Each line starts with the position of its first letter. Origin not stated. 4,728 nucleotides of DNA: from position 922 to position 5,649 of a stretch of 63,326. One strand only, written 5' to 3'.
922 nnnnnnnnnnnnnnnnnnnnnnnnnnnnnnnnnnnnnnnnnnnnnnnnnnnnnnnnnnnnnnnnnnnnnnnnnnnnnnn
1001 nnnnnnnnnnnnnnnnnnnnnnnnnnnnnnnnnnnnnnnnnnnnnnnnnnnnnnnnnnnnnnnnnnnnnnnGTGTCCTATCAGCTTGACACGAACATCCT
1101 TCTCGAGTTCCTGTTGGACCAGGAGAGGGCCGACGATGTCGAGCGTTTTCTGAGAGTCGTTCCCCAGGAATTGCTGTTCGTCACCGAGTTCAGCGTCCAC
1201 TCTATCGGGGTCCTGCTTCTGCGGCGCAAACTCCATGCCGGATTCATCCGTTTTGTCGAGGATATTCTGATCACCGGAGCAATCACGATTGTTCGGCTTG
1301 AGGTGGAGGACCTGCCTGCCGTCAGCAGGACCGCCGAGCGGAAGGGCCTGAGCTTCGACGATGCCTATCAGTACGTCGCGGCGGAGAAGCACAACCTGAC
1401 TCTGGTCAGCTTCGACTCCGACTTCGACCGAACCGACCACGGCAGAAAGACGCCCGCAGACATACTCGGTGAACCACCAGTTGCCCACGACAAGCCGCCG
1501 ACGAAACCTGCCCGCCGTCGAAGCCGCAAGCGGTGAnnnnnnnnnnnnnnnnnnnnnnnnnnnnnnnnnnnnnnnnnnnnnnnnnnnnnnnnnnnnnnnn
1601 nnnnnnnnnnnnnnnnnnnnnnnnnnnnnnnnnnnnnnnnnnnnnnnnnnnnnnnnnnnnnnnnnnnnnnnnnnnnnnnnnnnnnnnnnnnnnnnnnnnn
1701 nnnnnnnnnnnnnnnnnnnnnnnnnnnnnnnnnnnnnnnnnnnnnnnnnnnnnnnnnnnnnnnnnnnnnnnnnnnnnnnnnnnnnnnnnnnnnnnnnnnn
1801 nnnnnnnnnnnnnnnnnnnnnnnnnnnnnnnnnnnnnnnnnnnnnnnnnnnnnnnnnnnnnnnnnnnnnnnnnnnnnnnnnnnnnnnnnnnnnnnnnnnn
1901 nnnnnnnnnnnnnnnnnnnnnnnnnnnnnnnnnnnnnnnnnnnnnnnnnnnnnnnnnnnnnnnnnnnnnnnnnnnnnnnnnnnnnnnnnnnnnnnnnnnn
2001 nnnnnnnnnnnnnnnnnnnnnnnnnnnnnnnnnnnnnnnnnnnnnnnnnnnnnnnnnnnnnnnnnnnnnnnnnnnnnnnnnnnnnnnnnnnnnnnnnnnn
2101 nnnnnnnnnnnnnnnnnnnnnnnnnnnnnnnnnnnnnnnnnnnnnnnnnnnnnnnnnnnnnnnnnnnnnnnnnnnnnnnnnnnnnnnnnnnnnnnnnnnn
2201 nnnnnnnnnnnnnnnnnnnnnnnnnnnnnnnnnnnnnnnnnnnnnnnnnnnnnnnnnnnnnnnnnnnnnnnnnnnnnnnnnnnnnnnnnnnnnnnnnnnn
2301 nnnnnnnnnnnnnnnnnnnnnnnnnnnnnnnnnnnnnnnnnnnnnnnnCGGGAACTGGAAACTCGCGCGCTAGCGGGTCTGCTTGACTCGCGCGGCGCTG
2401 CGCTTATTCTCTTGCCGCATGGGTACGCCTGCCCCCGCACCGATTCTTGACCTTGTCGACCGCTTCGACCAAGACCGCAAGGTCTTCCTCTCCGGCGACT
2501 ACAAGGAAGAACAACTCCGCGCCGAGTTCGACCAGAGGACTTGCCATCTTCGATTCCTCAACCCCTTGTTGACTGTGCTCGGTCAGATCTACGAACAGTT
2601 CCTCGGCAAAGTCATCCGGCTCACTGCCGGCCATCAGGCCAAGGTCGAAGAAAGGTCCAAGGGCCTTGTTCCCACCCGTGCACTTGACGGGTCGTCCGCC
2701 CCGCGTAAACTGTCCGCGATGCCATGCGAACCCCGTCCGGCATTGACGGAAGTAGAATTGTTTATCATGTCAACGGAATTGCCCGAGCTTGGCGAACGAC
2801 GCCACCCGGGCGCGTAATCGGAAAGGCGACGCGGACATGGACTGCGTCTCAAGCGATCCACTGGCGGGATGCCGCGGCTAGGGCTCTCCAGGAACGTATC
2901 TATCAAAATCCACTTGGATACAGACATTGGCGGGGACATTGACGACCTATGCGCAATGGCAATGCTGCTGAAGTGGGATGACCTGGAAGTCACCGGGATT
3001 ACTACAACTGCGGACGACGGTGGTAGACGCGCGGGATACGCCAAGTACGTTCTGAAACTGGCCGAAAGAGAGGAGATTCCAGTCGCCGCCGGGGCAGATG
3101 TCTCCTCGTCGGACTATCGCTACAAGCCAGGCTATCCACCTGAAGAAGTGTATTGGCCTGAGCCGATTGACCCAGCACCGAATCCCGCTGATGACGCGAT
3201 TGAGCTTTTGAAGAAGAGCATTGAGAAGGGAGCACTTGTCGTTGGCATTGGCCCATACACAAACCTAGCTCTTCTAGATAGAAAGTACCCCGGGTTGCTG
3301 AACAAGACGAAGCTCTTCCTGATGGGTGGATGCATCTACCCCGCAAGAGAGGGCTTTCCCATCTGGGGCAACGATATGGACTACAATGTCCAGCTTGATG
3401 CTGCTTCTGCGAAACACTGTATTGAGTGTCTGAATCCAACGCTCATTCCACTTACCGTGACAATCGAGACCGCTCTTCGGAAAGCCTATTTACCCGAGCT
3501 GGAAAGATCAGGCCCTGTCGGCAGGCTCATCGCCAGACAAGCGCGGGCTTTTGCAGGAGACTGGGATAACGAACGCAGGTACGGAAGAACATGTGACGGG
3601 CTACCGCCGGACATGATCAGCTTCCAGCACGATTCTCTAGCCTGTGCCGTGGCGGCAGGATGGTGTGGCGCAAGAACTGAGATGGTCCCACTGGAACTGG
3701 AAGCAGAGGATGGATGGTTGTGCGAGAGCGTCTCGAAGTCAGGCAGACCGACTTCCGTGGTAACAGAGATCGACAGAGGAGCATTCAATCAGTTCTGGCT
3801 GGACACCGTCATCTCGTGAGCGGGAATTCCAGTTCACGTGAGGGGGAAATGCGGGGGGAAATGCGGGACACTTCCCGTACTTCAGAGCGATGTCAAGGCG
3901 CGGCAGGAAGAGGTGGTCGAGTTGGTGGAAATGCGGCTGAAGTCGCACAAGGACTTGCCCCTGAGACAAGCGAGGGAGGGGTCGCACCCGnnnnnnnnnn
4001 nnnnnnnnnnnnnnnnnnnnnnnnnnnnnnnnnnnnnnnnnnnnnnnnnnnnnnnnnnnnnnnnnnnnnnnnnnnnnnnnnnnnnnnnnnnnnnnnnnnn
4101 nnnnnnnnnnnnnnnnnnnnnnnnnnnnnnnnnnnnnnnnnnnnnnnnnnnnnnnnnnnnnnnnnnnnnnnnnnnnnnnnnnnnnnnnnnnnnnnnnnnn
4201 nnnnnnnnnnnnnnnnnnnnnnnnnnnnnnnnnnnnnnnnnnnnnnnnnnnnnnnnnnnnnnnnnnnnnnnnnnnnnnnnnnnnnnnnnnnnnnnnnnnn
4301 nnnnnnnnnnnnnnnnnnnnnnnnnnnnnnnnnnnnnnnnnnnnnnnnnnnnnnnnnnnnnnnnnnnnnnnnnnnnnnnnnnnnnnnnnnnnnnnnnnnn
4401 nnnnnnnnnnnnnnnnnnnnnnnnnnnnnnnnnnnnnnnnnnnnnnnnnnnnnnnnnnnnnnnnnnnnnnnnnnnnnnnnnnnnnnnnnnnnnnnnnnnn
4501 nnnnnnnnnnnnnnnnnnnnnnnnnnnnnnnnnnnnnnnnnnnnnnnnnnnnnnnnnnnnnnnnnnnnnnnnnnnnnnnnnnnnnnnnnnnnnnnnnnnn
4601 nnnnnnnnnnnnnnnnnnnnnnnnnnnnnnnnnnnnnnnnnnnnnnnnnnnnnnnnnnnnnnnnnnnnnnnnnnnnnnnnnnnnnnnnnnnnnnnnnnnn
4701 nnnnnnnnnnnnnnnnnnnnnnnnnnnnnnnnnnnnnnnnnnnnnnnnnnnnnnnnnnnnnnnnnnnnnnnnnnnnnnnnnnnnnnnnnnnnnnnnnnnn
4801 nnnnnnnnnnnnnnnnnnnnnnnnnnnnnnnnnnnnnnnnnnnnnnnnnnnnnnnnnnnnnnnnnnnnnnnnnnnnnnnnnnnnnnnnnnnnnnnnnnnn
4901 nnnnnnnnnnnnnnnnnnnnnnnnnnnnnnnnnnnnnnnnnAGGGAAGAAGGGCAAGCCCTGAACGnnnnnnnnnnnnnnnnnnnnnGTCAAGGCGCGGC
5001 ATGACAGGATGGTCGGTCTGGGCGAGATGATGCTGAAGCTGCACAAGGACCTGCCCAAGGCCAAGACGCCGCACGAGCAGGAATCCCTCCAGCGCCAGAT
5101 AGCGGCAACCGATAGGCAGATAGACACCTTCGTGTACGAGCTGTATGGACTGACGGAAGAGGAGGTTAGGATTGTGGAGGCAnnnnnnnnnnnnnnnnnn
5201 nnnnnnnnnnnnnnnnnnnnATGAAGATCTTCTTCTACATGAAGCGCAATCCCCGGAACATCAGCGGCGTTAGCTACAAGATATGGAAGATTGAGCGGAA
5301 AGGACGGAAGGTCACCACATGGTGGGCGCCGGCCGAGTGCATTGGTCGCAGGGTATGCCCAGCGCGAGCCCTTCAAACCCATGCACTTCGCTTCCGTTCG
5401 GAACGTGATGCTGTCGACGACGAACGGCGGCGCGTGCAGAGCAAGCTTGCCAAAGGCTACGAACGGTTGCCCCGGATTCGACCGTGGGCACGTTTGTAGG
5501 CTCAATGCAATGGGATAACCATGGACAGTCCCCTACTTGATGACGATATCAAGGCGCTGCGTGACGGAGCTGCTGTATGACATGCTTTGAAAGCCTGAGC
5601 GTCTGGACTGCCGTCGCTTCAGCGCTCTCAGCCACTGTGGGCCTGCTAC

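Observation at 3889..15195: Dispersed repeats derived from the RM gene tail, placed right after stop codons of co-oriented genes (cassette-like)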

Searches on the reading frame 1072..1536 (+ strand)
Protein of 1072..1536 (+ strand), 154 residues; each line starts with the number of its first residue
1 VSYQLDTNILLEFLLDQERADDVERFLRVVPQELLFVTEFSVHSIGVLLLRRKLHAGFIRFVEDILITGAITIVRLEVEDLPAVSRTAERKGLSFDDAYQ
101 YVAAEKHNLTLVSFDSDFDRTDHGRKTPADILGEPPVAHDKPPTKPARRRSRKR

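Call 7: search_protein_families(library=pfam, proteins=[window:1072-1536:+], max_evalue=0.01)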
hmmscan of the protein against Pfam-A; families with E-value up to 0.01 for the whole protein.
window:1072-1536:+ (154 aa): 1 family
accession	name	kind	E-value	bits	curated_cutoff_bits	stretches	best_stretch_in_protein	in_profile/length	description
PF01850.27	PIN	-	2.5e-16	60.8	23.6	1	5-123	3-119/120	PIN domain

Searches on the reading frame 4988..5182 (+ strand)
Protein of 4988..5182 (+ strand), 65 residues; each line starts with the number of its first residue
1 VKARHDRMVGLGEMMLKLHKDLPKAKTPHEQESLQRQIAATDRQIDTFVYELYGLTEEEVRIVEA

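Call 84: search_dna_similar(query=window:4988-5182:+, collection=plasmids, mode=protein, max_rows=12, max_evalue=0.001)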
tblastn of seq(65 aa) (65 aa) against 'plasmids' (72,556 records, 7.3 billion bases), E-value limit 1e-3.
Records with a match: 2; places in all: 2; records where one place covers at least 80% of the query: 0.
Best place of each record, by identity: 60-80% 1; <60% 1.
By first word of the organism name: Natribaculum 1; Haloarcula 1.
By predicted mobility (MOB-suite, as given by PLSDB): non-mobilizable 2.
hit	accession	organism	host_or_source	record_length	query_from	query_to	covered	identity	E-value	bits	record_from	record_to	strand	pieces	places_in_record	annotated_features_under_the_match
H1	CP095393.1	Natribaculum breve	cell culture,saline soil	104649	27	64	58%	60.5%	4e-5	46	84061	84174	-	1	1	none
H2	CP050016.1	Haloarcula sp. JP-L23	-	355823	26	64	60%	56.4%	4e-4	43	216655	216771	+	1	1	none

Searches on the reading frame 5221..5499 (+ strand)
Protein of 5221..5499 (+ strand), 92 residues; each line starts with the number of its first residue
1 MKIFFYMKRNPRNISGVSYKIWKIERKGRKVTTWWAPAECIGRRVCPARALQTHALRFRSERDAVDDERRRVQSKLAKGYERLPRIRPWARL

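Call 6: search_protein_families(library=pfam, proteins=[window:5221-5499:+], max_evalue=0.01)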
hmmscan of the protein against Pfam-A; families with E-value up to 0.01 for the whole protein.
window:5221-5499:+ (92 aa): 0 families

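Call 79: search_protein_families(library=pfam, proteins=[window:5221-5499:+], max_evalue=0.01)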
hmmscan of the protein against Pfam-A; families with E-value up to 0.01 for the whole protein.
window:5221-5499:+ (92 aa): 0 families
